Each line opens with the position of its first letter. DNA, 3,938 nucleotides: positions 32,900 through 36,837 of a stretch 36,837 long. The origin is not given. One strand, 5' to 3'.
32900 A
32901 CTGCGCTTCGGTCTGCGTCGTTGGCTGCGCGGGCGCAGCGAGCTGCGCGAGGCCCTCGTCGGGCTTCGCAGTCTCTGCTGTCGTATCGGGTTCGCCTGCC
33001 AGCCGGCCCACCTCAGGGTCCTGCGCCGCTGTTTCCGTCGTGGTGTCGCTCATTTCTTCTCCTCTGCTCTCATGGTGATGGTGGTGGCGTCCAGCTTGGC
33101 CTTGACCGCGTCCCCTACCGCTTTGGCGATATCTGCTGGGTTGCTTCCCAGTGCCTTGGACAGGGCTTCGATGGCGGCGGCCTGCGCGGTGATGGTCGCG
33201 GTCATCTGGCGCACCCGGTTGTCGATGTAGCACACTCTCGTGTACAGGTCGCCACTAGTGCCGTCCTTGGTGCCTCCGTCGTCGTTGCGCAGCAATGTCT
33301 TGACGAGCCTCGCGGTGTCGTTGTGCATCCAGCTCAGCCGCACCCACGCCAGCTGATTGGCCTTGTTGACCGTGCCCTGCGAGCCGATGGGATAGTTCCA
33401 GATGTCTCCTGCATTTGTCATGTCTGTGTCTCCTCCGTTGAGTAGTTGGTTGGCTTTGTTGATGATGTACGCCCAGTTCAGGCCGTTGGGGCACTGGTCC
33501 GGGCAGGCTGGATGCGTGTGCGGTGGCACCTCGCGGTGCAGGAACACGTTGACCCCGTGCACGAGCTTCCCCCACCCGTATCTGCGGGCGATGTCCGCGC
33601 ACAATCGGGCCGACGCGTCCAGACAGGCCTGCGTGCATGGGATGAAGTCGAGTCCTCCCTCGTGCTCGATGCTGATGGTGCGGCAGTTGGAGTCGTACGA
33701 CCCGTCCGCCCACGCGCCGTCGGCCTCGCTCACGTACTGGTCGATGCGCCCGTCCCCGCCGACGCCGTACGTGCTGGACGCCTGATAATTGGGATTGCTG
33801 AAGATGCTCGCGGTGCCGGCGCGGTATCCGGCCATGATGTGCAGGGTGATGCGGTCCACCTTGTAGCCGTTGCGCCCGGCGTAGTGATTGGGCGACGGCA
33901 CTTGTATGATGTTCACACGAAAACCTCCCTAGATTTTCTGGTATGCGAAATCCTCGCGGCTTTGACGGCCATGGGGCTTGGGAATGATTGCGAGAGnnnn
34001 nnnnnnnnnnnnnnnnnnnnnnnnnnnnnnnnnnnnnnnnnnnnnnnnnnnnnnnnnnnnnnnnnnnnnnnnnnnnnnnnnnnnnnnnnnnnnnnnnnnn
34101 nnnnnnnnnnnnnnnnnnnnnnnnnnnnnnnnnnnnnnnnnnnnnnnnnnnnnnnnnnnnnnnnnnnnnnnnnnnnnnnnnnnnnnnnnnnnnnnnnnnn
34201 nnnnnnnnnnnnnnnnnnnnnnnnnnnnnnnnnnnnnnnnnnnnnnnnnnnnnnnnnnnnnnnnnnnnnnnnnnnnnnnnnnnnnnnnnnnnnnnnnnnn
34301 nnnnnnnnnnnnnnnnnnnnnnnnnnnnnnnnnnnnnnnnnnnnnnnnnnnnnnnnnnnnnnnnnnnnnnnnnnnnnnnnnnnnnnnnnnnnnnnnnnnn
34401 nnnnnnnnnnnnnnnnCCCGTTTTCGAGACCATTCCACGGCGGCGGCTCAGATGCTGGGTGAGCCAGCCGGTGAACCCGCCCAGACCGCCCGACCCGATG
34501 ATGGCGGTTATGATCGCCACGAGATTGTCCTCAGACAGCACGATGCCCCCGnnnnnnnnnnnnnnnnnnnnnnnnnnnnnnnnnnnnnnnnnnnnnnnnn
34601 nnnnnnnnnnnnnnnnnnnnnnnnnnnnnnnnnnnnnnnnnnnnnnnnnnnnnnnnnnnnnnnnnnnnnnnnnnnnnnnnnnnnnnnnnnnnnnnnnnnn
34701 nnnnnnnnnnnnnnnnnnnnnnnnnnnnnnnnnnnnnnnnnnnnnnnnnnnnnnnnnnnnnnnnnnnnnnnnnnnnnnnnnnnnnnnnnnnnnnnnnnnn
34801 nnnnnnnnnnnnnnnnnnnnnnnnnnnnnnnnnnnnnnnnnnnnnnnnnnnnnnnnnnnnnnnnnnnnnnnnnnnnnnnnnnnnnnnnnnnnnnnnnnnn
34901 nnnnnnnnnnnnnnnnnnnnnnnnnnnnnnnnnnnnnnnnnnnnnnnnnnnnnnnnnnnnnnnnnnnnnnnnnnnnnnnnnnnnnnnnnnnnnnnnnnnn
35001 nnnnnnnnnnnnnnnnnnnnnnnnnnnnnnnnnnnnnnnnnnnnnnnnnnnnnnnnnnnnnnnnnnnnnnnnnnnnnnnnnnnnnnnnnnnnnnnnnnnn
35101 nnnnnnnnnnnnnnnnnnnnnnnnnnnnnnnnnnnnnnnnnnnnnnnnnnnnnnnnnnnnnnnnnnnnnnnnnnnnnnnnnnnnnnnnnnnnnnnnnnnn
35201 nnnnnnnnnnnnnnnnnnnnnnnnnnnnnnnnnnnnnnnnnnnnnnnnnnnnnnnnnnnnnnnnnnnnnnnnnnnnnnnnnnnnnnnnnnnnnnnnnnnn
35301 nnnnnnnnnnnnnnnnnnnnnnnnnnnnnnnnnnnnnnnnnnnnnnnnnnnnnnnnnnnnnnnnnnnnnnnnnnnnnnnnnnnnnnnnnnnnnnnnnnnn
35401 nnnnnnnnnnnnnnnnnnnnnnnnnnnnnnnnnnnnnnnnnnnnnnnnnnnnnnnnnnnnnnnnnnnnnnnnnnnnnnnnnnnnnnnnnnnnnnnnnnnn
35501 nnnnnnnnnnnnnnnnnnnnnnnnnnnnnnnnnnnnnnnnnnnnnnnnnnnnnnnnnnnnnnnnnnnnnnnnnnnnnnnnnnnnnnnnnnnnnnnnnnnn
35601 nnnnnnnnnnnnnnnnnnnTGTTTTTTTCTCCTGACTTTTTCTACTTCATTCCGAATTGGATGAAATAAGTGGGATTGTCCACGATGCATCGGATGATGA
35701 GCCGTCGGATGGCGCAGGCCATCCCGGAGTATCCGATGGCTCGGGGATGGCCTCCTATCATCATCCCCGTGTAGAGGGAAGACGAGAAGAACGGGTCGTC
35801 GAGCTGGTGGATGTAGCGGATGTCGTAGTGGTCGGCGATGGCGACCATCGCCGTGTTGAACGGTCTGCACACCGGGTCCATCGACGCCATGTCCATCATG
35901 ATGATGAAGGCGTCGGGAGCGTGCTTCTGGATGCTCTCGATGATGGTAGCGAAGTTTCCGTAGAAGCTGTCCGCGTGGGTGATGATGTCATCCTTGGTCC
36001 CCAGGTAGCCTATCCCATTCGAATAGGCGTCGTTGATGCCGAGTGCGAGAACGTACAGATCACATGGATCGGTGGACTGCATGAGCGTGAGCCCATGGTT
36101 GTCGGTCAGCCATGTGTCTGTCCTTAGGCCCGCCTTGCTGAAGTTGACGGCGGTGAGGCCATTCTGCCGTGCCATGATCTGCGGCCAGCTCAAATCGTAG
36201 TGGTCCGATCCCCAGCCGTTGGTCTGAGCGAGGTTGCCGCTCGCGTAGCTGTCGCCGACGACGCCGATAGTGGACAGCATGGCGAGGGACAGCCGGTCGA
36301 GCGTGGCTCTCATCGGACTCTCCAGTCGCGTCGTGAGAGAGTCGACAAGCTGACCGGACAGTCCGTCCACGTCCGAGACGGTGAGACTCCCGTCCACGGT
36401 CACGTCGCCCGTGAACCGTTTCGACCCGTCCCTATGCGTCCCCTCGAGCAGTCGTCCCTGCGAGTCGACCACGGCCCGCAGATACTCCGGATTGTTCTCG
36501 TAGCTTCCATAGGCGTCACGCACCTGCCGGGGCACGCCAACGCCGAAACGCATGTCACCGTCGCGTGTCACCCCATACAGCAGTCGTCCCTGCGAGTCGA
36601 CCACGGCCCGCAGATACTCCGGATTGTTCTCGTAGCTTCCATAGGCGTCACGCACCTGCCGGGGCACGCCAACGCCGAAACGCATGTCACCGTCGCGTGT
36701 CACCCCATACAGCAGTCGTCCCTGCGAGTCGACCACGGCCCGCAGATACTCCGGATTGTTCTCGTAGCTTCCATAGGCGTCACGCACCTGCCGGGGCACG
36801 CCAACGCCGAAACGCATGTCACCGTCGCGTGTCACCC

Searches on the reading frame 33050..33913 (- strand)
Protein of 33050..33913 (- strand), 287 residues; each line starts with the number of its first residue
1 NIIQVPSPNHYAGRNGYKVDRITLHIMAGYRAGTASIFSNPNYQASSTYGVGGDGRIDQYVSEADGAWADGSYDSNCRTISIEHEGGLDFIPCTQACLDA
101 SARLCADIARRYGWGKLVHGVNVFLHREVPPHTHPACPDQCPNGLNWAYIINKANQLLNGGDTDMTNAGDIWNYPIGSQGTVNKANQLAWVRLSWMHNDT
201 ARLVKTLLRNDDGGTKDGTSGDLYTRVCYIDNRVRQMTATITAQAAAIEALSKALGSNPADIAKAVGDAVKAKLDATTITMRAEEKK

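Call 75: search_protein_families(library=pfam, proteins=[window:33050-33913:-], max_evalue=0.001)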
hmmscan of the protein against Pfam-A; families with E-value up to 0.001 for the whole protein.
window:33050-33913:- (287 aa): 1 family
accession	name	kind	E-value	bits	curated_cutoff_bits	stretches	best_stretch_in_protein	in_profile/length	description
PF01510.30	Amidase_2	-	7.2e-19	68.8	26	1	16-139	2-130/131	N-acetylmuramoyl-L-alanine amidase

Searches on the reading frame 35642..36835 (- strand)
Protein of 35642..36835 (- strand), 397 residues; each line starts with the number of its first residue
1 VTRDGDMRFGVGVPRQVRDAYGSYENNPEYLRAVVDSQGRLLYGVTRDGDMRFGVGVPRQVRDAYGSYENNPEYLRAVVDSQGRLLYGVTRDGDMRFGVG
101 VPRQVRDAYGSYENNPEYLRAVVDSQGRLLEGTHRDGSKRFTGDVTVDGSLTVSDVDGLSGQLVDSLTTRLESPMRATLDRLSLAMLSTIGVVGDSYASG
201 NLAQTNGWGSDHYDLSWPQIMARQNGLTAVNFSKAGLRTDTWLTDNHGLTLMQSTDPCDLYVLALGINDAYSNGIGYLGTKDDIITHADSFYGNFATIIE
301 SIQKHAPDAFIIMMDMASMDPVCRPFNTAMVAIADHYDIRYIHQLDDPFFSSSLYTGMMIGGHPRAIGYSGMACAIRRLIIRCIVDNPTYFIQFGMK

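Call 75: search_protein_families(library=pfam, proteins=[window:35642-36835:-], max_evalue=0.001)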
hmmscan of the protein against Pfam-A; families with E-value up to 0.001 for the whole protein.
window:35642-36835:- (397 aa): 3 families
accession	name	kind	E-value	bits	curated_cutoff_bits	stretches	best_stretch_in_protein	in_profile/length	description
PF13472.12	Lipase_GDSL_2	-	2.1e-13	51.6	32.9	1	192-369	1-176/178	GDSL-like Lipase/Acylhydrolase family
PF04651.18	Pox_A12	-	1.6e-09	38.6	25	0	56-95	93-131/183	Poxvirus A12 protein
PF00657.28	Lipase_GDSL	-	4.8e-06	27.3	23.6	1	190-309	1-117/208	GDSL-like Lipase/Acylhydrolase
